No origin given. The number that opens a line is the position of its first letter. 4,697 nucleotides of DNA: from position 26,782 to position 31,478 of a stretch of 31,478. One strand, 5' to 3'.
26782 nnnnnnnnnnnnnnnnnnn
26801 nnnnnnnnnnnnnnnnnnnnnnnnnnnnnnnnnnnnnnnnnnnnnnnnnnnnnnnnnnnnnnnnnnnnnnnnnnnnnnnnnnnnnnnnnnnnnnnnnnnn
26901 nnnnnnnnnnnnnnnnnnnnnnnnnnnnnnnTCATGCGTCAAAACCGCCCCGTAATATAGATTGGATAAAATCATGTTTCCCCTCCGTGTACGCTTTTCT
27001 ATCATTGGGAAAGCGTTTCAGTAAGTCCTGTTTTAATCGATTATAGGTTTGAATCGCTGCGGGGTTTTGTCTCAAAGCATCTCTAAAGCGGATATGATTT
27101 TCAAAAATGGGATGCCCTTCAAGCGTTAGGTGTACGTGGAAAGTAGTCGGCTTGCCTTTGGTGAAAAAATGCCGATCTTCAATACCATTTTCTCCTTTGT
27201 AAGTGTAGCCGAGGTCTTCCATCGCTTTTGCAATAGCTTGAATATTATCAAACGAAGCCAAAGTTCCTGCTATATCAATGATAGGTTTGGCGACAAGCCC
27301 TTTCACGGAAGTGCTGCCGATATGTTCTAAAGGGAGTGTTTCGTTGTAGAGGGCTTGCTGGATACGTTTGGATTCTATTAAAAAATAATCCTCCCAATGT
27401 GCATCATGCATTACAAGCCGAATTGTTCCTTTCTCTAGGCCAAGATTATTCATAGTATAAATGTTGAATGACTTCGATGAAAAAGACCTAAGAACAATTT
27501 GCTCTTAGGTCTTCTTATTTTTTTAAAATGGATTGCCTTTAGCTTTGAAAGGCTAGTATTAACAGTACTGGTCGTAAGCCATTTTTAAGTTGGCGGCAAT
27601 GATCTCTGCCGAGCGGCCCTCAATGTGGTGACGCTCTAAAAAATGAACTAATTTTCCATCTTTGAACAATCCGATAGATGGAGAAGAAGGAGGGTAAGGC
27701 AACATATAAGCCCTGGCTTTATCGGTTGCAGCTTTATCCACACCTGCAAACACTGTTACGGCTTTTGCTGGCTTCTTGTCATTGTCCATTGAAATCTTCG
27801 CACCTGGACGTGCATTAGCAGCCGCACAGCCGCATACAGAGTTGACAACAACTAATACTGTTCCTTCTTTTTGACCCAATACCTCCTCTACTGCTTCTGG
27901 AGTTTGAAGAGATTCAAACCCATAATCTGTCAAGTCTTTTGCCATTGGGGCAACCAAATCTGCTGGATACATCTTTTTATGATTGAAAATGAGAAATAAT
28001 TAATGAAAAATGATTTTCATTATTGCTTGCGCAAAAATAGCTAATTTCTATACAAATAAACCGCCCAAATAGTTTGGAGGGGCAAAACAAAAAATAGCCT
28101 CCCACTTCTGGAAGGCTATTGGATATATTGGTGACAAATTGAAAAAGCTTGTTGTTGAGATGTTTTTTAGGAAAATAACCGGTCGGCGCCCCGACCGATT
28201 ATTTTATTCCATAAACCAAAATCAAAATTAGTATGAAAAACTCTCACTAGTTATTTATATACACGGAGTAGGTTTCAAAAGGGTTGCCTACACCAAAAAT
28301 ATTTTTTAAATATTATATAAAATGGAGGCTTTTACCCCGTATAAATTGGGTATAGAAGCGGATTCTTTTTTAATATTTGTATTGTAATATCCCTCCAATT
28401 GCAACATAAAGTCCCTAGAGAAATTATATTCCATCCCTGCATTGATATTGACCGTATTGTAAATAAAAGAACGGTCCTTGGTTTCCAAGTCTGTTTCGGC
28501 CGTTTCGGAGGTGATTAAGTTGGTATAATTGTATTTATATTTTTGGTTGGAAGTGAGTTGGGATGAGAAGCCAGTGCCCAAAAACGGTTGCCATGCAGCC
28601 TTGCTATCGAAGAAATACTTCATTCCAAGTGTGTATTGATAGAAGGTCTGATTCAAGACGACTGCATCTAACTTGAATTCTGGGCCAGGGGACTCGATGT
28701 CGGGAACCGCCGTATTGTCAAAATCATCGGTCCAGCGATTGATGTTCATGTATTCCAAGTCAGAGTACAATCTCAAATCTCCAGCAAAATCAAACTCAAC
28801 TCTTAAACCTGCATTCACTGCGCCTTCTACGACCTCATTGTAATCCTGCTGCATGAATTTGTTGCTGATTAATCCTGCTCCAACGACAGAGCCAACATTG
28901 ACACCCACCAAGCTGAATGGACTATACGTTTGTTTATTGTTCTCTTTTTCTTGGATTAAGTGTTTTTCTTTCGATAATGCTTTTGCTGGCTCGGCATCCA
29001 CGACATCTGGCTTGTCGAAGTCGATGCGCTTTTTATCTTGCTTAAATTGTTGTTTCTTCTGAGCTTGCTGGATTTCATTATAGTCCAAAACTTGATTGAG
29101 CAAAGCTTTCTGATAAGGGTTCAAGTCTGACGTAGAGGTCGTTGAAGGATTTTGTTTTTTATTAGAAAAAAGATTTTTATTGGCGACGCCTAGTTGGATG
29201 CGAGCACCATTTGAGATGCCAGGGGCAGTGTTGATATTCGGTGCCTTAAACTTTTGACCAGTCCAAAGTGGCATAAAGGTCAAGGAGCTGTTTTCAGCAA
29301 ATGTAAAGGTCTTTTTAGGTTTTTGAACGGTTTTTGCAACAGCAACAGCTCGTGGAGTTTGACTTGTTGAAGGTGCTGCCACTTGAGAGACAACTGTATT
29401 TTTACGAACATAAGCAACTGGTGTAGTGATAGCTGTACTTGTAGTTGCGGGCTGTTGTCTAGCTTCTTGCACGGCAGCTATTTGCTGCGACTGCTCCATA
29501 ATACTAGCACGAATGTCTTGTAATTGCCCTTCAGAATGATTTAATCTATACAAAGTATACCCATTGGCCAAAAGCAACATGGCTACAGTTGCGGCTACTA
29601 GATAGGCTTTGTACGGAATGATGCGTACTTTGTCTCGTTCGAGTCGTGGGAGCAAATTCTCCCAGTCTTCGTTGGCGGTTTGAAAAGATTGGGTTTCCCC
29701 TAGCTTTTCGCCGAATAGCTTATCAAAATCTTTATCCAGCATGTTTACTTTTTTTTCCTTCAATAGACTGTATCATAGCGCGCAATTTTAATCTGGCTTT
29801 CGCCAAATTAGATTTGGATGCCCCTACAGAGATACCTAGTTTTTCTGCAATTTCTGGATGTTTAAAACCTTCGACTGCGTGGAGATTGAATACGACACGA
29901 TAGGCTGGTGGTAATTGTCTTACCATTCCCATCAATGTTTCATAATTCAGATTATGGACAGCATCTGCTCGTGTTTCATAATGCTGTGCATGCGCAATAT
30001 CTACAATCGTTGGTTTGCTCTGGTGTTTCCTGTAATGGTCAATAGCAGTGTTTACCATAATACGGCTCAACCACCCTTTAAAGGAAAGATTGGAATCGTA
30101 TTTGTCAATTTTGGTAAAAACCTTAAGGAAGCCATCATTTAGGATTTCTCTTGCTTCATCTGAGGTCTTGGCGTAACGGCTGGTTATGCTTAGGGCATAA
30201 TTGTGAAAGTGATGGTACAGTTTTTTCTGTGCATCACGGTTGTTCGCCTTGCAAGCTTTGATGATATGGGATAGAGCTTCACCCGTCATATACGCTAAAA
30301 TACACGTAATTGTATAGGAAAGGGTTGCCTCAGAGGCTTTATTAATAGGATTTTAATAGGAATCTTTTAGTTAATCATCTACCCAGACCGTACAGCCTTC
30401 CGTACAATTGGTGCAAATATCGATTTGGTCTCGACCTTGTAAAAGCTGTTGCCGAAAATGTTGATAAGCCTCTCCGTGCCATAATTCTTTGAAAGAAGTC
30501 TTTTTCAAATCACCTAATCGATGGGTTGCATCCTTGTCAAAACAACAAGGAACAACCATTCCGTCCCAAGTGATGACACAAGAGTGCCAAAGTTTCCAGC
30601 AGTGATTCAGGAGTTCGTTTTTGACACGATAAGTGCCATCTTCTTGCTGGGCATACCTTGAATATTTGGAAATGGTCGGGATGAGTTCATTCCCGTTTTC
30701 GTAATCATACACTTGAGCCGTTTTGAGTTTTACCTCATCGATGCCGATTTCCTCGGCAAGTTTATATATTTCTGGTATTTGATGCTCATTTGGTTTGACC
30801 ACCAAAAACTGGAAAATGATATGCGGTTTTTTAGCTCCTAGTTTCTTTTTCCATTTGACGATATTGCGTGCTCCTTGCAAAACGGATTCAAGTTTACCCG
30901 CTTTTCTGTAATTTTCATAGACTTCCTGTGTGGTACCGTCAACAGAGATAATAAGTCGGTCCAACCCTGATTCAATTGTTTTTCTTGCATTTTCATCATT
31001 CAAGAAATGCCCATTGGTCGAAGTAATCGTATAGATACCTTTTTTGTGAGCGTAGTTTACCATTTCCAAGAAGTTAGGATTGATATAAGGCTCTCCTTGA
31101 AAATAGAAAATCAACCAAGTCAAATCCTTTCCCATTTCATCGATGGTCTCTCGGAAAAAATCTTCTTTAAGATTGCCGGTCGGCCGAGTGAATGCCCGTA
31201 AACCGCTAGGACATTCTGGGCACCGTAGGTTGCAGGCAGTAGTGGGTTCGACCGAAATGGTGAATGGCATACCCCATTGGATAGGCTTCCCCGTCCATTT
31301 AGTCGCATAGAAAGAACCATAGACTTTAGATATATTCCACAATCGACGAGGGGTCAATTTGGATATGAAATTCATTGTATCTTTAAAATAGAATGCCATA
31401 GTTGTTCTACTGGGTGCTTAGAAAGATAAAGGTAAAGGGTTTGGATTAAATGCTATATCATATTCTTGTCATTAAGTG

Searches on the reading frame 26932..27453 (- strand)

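Call 7: search_protein_families(library=pfam, proteins=[window:26932-27453:-], max_evalue=0.01)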
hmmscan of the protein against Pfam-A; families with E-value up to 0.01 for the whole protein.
window:26932-27453:- (173 aa): 1 family
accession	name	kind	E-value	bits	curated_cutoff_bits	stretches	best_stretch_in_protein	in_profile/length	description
PF04229.20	GrpB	-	2.2e-48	164.9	25.5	1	11-168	2-158/159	GrpB protein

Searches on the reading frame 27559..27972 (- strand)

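Call 25: search_protein_families(library=pfam, proteins=[window:27559-27972:-], max_evalue=0.01)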
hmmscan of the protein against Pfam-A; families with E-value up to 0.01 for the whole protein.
window:27559-27972:- (137 aa): 1 family
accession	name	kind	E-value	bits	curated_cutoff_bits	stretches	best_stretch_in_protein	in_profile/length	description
PF06491.16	Disulph_isomer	-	3.6e-62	208.9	25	1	2-137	1-136/136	Disulphide isomerase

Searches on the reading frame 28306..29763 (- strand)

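Call 25: search_protein_families(library=pfam, proteins=[window:28306-29763:-], max_evalue=0.01)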
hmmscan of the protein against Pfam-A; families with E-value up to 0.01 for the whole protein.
window:28306-29763:- (485 aa): 1 family
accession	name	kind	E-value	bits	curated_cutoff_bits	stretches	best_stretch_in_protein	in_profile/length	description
PF13505.12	OMP_b-brl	-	0.0036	17.9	28.7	1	370-466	80-157/175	Outer membrane protein beta-barrel domain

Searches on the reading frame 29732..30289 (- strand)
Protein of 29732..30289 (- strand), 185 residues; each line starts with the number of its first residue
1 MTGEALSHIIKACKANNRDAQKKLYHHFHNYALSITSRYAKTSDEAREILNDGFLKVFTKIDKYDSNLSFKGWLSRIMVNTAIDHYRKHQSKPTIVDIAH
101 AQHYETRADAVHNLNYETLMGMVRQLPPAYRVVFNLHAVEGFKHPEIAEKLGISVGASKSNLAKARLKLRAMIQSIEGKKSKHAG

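Call 25: search_protein_families(library=pfam, proteins=[window:29732-30289:-], max_evalue=0.01)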
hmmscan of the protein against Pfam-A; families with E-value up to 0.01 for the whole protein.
window:29732-30289:- (185 aa): 5 families
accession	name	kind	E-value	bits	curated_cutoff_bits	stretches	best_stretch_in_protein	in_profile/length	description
PF08281.18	Sigma70_r4_2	-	8.3e-17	61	25.7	1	118-169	3-54/54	Sigma-70, region 4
PF04542.20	Sigma70_r2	-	4.4e-14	52.5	24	1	24-90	1-69/71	Sigma-70 region 2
PF07638.17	Sigma70_ECF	-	2.3e-07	31.3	21.1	1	6-172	4-182/185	ECF sigma factor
PF04545.22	Sigma70_r4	-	0.00017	21.5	24.1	1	125-171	4-50/50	Sigma-70, region 4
PF22233.2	PhyR_sigma-like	-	0.0085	16.3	27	0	125-155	3-33/50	Response regulator PhyR, sigma-like domain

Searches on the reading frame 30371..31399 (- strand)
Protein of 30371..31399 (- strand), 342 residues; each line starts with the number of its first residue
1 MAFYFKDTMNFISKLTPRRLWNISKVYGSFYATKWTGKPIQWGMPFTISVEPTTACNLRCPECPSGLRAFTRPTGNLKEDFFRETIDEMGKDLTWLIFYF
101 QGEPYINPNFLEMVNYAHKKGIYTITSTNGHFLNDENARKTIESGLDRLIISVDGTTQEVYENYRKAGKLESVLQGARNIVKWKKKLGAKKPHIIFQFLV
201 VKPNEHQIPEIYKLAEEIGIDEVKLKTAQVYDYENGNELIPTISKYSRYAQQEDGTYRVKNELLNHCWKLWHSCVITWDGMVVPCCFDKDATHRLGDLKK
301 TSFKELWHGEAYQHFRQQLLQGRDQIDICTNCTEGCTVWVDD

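Call 29: search_protein_families(library=pfam, proteins=[window:30371-31399:-], max_evalue=0.01)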
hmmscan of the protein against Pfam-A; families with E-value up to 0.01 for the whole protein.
window:30371-31399:- (342 aa): 3 families
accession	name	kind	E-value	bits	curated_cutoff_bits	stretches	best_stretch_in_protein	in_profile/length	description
PF13186.11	SPASM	-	2.5e-18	66.6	21.5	1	267-333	1-67/67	Iron-sulfur cluster-binding domain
PF04055.27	Radical_SAM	-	4.9e-17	63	29.5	1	50-182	1-138/166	Radical SAM superfamily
PF09370.16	PEP_hydrolase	-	0.0049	16.5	33.8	1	111-189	139-212/267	Phosphoenolpyruvate hydrolase-like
